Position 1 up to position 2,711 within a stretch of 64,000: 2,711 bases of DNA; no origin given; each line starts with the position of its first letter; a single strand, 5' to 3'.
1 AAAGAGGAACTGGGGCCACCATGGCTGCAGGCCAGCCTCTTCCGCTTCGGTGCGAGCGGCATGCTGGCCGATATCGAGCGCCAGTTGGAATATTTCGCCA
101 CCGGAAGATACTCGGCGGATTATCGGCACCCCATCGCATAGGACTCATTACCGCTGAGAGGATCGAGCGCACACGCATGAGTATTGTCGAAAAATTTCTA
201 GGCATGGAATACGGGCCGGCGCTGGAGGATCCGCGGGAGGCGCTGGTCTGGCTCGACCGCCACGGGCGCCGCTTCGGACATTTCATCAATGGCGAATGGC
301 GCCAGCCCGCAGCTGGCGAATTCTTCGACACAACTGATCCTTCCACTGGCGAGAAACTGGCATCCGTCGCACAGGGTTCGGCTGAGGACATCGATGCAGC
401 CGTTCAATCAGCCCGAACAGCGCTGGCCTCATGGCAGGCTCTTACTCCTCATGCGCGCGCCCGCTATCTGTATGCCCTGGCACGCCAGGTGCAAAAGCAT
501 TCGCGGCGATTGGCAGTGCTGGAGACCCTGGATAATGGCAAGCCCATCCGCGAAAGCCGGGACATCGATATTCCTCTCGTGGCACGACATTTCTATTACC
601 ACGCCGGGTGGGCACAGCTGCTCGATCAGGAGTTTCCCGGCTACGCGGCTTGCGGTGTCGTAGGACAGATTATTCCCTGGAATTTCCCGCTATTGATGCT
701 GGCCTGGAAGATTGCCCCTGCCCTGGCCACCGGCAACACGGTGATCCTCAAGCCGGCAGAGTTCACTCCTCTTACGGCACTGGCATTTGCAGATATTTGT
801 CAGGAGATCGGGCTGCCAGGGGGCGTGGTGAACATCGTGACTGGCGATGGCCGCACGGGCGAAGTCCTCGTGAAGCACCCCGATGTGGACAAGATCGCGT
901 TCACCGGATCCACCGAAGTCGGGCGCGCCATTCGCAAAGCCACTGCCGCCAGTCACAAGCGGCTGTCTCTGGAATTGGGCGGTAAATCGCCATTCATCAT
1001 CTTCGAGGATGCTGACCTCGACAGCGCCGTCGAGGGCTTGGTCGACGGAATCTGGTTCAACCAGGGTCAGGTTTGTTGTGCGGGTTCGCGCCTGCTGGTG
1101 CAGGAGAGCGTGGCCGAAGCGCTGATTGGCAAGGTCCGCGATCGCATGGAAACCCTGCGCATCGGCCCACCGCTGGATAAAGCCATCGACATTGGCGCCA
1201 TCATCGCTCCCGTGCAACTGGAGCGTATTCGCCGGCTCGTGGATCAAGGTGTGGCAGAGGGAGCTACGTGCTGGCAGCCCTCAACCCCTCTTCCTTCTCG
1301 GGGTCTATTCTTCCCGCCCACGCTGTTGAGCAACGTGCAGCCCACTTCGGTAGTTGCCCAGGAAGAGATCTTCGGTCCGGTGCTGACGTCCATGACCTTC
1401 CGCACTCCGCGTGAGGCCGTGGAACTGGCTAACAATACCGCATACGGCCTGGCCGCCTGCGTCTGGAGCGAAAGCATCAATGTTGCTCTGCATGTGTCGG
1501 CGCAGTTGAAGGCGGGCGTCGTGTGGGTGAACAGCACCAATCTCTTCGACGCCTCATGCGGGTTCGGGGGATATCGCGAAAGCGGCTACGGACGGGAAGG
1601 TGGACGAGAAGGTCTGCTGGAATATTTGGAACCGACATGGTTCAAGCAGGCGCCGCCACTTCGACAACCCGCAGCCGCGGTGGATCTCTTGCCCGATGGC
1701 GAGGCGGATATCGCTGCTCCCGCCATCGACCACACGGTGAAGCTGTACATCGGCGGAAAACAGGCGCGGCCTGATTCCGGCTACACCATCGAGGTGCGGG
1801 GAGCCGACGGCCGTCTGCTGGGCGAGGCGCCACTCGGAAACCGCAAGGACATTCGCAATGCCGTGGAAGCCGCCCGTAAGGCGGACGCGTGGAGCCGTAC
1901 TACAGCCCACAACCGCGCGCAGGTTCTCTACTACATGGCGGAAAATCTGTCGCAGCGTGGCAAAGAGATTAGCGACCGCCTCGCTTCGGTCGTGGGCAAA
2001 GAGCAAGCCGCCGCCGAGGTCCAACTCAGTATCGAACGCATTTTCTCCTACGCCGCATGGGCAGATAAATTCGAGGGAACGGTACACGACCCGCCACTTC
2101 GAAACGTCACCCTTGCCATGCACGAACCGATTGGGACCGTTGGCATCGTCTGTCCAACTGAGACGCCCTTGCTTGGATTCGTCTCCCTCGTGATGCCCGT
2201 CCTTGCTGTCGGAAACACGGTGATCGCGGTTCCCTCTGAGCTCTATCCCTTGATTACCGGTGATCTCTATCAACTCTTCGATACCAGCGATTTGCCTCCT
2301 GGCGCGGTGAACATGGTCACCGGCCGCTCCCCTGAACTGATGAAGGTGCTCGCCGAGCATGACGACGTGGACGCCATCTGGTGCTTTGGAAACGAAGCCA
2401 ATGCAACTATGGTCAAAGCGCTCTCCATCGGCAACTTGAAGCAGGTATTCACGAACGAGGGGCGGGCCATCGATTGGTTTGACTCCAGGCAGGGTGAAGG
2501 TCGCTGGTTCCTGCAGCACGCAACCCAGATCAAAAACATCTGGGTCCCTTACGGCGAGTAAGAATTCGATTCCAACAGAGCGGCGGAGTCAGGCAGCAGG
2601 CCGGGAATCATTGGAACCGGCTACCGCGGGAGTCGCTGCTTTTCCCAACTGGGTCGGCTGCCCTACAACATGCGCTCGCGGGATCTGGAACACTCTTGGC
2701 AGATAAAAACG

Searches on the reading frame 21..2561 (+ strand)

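Call 15: search_protein_families(library=pfam, proteins=[window:21-2561:+], max_evalue=0.001)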
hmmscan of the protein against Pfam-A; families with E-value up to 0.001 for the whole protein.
window:21-2561:+ (846 aa): 3 families
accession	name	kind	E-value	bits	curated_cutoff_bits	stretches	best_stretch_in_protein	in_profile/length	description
PF00171.27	Aldedh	-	6.8e-199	661.6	23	2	93-540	1-460/461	Aldehyde dehydrogenase family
PF07368.16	DUF1487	-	1.2e-08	35.2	23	0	325-379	8-60/215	Protein of unknown function (DUF1487)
PF05893.19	LuxC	-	1.4e-06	27.9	21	0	205-372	83-259/401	Acyl-CoA reductase (LuxC)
